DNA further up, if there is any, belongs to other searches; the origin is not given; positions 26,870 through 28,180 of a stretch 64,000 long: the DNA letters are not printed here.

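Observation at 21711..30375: Low-GC glycan-tailoring operon bracketed by inverted IS21 right ends (composite-transposon-like)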

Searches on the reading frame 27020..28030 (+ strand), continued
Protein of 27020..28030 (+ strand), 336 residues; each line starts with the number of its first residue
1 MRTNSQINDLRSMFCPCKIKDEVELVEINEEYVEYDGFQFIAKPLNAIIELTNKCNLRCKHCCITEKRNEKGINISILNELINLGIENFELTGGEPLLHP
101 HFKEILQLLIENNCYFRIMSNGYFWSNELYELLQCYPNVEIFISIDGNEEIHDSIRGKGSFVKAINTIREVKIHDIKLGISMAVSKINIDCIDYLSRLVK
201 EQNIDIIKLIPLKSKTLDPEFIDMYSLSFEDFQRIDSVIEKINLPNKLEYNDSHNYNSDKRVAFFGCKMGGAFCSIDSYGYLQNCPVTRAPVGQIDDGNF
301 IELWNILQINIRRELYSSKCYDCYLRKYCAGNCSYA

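Call 61: search_protein_families(library=ncbifam, proteins=[L014:7811-8494:+, L015:254-1162:+, L015:1176-2168:+, L015:2165-2893:+, L015:2902-4053:+, L015:4257-5201:+], max_evalue=0.001)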
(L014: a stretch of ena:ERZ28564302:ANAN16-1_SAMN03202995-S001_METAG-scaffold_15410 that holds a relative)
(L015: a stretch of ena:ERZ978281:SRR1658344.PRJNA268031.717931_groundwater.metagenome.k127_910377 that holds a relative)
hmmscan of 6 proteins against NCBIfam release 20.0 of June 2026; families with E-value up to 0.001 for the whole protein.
L014:7811-8494:+ (227 aa): 7 families
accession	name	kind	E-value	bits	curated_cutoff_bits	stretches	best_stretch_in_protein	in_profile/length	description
NF009405.0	PRK12767.1-4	equivalog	4.9e-40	137.5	390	1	10-220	97-316/320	carbamoyl phosphate synthase-like protein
NF009406.0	PRK12767.1-5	equivalog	6.2e-27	94.5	271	1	9-215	97-316/327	carbamoyl phosphate synthase-like protein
NF009403.0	PRK12767.1-2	equivalog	3.2e-24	85.8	286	2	10-145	92-240/342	carbamoyl phosphate synthase-like protein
NF009404.0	PRK12767.1-3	equivalog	1.8e-19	69.8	316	1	11-195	97-309/344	carbamoyl phosphate synthase-like protein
NF009402.0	PRK12767.1-1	equivalog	1.1e-18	67.1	218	1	9-186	99-292/329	carbamoyl phosphate synthase-like protein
NF002563.0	PRK02186.1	subfamily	8.1e-08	31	625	1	18-174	100-281/890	argininosuccinate lyase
TIGR00768.1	rimK_fam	subfamily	0.00077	18.9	143.4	0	6-75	72-148/276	RimK family alpha-L-glutamate ligase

L015:254-1162:+ (302 aa): 4 families
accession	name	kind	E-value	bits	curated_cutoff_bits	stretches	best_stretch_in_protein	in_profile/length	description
NF006878.0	PRK09375.1-2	equivalog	6.7e-105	350.5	294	1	3-301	2-305/306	quinolinate synthase NadA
TIGR00550.1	nadA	equivalog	5.2e-90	301.8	262.9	1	2-300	1-308/309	quinolinate synthase NadA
NF006884.0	PRK09375.2-5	equivalog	9.3e-36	123.4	691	2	5-161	70-249/426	quinolinate synthase NadA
NF006882.0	PRK09375.2-3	equivalog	9.8e-14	50.8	561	1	21-162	75-234/447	quinolinate synthase NadA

L015:1176-2168:+ (330 aa): 61 families (the best 25 are shown)
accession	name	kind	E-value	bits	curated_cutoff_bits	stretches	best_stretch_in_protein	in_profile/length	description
TIGR03962.1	mycofact_rSAM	equivalog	1.7e-26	93.2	265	1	40-327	11-313/339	mycofactocin radical SAM maturase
TIGR04250.1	SCM_rSAM_ScmE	equivalog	1.3e-24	86.8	400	1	40-195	2-166/358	SynChlorMet cassette radical SAM/SPASM protein ScmE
TIGR04303.1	GeoRSP_rSAM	equivalog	9.2e-22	78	400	1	46-328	10-307/325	GeoRSP system radical SAM/SPASM protein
TIGR04051.1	rSAM_NirJ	equivalog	2.7e-21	75.9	515.45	1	47-202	8-171/354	heme d1 biosynthesis radical SAM protein NirJ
NF033640.1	N_Twi_rSAM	subfamily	6.3e-21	74.9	170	1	72-228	162-327/398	twitch domain-containing radical SAM protein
TIGR04403.1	rSAM_skfB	equivalog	2e-20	73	300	1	34-314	99-384/402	sporulation killing factor system radical SAM maturase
TIGR04054.1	rSAM_NirJ1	equivalog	3.8e-19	68.6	650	1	45-200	40-203/387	putative heme d1 biosynthesis radical SAM protein NirJ1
NF041298.1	rSAM_mat_DynA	equivalog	1.7e-17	63.4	450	1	45-328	5-322/356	dynobactin maturation radical SAM/SPASM protein DynA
TIGR04546.1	rSAM_ahbC_deAc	equivalog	5.7e-17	61.6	650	1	45-200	43-206/390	12,18-didecarboxysiroheme deacetylase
NF050035.1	rSAM_WgK_link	exception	8.5e-17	61.2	650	1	36-200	4-177/367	radical SAM/SPASM peptide maturase WgkB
TIGR04545.1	rSAM_ahbD_hemeb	equivalog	1.9e-16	60.4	500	1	45-226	4-189/339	heme b synthase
NF049973.1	radical_Rv1681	equivalog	1.8e-15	56.7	380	1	50-199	81-239/326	Rv1681 family radical SAM protein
NF047865.1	rSAM_PapB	equivalog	3.1e-15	56.2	340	1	44-328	6-317/330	PapB family radical SAM/SPASM ranthipeptide maturase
NF012164.0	AlbA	equivalog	3.1e-15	55.6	850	1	35-180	108-261/442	subtilosin maturase AlbA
TIGR04317.1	W_rSAM_matur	equivalog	5.3e-15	55.4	380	1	44-222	7-202/349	tungsten cofactor oxidoreductase radical SAM maturase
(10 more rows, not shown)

L015:2165-2893:+ (242 aa): 2 families
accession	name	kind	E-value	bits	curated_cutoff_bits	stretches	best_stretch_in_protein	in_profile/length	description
TIGR04001.1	thiol_BshB1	equivalog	7.9e-09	35.6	182.5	1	12-221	5-206/226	bacillithiol biosynthesis deacetylase BshB1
TIGR04000.1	thiol_BshB2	equivalog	2.5e-06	27.3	195.25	1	12-193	4-188/217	bacillithiol biosynthesis deacetylase BshB2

L015:2902-4053:+ (383 aa): 18 families
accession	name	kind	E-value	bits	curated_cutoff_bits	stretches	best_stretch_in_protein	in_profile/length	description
TIGR03999.1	thiol_BshA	equivalog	9.7e-19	67.5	273.7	1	115-351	113-351/375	N-acetyl-alpha-D-glucosaminyl L-malate synthase BshA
NF047684.1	TeichurnBiosyTuaC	equivalog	7.7e-12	44.8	550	1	116-363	133-376/391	teichuronic acid biosynthesis protein TuaC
NF050056.1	ProtGlycPglH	equivalog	2.3e-11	43.4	600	1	191-375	169-352/354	GalNAc-alpha-(1->4)-GalNAc-alpha-(1->3)-diNAcBac-PP-undecaprenol alpha-1,4-N-acetyl-D-galactosaminyltransferase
NF007396.0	PRK09922.1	equivalog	3.1e-09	36.2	385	1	172-338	149-322/361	lipopolysaccharide 1,6-galactosyltransferase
TIGR03088.1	stp2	hypoth_equivalog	5.9e-09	35.4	409.05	1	152-338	140-334/374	TIGR03088 family PEP-CTERM/XrtA system glycosyltransferase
NF038229.1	Glyco4_Geo_Pelo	equivalog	3.3e-08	32.9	400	1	90-329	52-290/338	GPMC system family 4 glycosyltransferase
NF001901.0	PRK00654.1-5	equivalog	5e-07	28.5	649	1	206-351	320-465/502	glycogen synthase GlgA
NF053787.1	GlcN_PG_synth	equivalog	6.4e-07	28.5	480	1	116-338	107-322/361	N-acetylglucosaminyl phosphatidylglycerol synthase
NF053513.1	Gtran_IagA_BgsA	equivalog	5.5e-06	25.6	460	1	136-324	93-283/333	LTA glycolipid anchor biosynthesis glycosyltransferase, IagA/BgsA family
NF007640.0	PRK10307.1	subfamily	6.2e-06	25.4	276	1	190-286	217-312/411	WcaI family glycosyltransferase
NF038295.1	EPS_HpsP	equivalog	6.6e-06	25.4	550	1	138-337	143-347/388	hormogonium polysaccharide biosynthesis glycosyltransferase HpsP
NF011726.0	PRK15179.1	equivalog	4.7e-05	21.9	733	1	203-304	518-618/694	Vi polysaccharide biosynthesis protein TviE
TIGR04047.1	MSMEG_0565_glyc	hypoth_equivalog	7e-05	22.1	259.85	1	137-339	127-338/373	MSMEG_0565 family glycosyltransferase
NF041010.1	glycosy_Agl16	equivalog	8.1e-05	21.6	575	1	174-353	161-332/352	glycosylation protein Agl16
TIGR04007.1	wcaI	equivalog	0.0001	21.1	800.45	1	192-288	221-316/407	colanic acid biosynthesis glycosyltransferase WcaI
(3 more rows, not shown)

L015:4257-5201:+ (315 aa): 6 families
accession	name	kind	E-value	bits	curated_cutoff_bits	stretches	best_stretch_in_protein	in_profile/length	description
TIGR03999.1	thiol_BshA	equivalog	3.3e-07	29.6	273.7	1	151-244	217-314/375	N-acetyl-alpha-D-glucosaminyl L-malate synthase BshA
TIGR03449.1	mycothiol_MshA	equivalog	2.5e-06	26.6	462.5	1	183-248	285-351/406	D-inositol-3-phosphate glycosyltransferase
NF012028.0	PRK15484.1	subfamily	3.3e-05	23.2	618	1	174-239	249-314/380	lipopolysaccharide N-acetylglucosaminyltransferase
TIGR02149.1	glgA_Coryne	subfamily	4.9e-05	22.6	302.4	1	179-240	261-321/391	glycogen synthase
NF041876.1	EPS_EpsE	equivalog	0.00021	20.6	400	1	179-239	273-332/389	exopolysaccharide biosynthesis GT4 family glycosyltransferase EpsE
NF047684.1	TeichurnBiosyTuaC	equivalog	0.0005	19.1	550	1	176-279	262-367/391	teichuronic acid biosynthesis protein TuaC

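Call 66: list_cluster_members(proteins=[P0361, L015:254-1162:+, L015:2902-4053:+])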
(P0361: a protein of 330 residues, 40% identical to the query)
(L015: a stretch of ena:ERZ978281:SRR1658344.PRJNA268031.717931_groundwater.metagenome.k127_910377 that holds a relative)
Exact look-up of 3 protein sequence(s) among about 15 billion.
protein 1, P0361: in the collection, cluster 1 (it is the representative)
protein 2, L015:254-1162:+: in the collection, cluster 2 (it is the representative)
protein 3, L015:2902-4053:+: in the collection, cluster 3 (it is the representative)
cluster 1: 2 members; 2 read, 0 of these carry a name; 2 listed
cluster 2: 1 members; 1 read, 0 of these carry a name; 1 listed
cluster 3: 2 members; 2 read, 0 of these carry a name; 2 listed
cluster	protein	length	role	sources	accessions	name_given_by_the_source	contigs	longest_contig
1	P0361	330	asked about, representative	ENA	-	-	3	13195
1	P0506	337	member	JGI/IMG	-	-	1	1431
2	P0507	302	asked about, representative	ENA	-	-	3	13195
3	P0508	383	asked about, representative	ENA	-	-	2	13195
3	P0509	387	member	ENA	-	-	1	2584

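Call 76: predict_structure(alignment_id=A4)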
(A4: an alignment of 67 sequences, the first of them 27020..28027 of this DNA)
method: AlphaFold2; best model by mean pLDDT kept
length: 336 residues; sequences in the alignment: 67
mean_pLDDT: 81.2   pTM: 0.81
mean pLDDT of the five models: 81.2, 80.7, 80.6, 80.5, 80.5
residues with pLDDT >= 90: 162; 70-90: 90; 50-70: 47; < 50: 37
segments of 3 or more residues with pLDDT < 50: 14-27, 248-265
pLDDT, mean of each block of 10 residues (from residue 1): 53 44 47 68 88 91 73 94 95 96 97 97 97 95 98 96 98 96 94 92 90 76 86 84 60 37 49 90 85 92 89 78 74 53
secondary structure, 60 per line:
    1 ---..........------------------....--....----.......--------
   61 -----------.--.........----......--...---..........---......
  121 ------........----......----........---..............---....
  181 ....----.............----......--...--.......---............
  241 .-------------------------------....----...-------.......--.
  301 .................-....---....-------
elements in order: H4-13 E32-35 E38-41 E46-52 H75-83 E88-93 H102-111 E115-120 H127-134 E139-144 H149-156 H160-173 E177-184 H189-201 E206-211 H219-225 H229-241 E273-276 E281-283 E291-294 H300-317 H319-322 H326-329

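Call 78: fold_search(model_id=the predicted structure, library=pdb)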
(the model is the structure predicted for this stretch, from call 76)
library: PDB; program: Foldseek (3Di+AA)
matches with E <= 10: 1614; with E <= 0.001: 129
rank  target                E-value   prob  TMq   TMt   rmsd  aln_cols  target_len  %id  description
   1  6efn                  9.7e-18  1.00  0.68  0.60   4.4       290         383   23  Structure of a RiPP maturase, SkfB (released 2018-10-24)
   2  5v1s_A                2.6e-15  1.00  0.72  0.58   4.7       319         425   18  Crystal structure of Streptococcus suis SuiB bound to S-adenosylmethionine (released 2017-08-30)
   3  5v1q_B                8.4e-15  1.00  0.70  0.55   4.9       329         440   18  Crystal structure of Streptococcus suis SuiB (released 2017-08-30)
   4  5v1q_A                1.2e-14  1.00  0.71  0.57   4.7       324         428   17  Crystal structure of Streptococcus suis SuiB (released 2017-08-30)
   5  5v1t_A                3.8e-14  1.00  0.72  0.57   4.7       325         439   18  Crystal structure of Streptococcus suis SuiB bound to precursor peptide SuiA (released 2017-08-30)
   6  5why_A                5.5e-14  1.00  0.64  0.52   5.6       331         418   19  Structural Insights into Thioether Bond Formation in the Biosynthesis of Sactipeptides (released 2017-07-26)
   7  5why_B                1.0e-13  1.00  0.63  0.52   4.6       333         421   20  Structural Insights into Thioether Bond Formation in the Biosynthesis of Sactipeptides (released 2017-07-26)
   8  5v1s_B                1.4e-13  1.00  0.68  0.55   5.3       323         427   19  Crystal structure of Streptococcus suis SuiB bound to S-adenosylmethionine (released 2017-08-30)
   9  5wgg_A                6.3e-13  1.00  0.61  0.48   5.1       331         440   20  Structural Insights into Thioether Bond Formation in the Biosynthesis of Sactipeptides (released 2017-07-26)
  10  4k36_A                9.7e-13  1.00  0.64  0.57   5.4       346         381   19  His6 tagged anSMEcpe with bound AdoMet (released 2013-05-08)
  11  7vob                  2.7e-12  1.00  0.58  0.60   6.1       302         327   20  The crystal structure of a Radical SAM Enzyme BlsE involved in the Biosynthesis of Blasticidin S (released 2022-05-04)
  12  4k38_B                6.0e-12  1.00  0.63  0.59   5.3       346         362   19  Native anSMEcpe with bound AdoMet and Kp18Cys peptide (released 2013-05-08)
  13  4k36_B                8.1e-12  1.00  0.64  0.60   4.5       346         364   19  His6 tagged anSMEcpe with bound AdoMet (released 2013-05-08)
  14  4k37_A                1.3e-11  1.00  0.66  0.61   4.5       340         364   19  Native anSMEcpe with bound AdoMet (released 2013-05-08)
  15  4k39_A                2.2e-11  1.00  0.64  0.60   4.6       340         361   18  Native anSMEcpe with bound AdoMet and Cp18Cys peptide (released 2013-05-08)
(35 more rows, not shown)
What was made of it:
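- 27020..28030 (+): Radical SAM enzyme with a C-terminal SPASM-type Cys motif (336 aa). It has no RRE-sized N-terminal domain. Second core gene. AF2 model pLDDT 81; Foldseek top hits SkfB, SuiB, CteB, anSME and BlsE (calls 76, 78).
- On SPASM-domain radical SAM enzymes: The fold matches SPASM/twitch enzymes (call 78).
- The structural neighbours of the rSAM include the dehydrogenase-type SPASM enzyme anSME (call 78).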
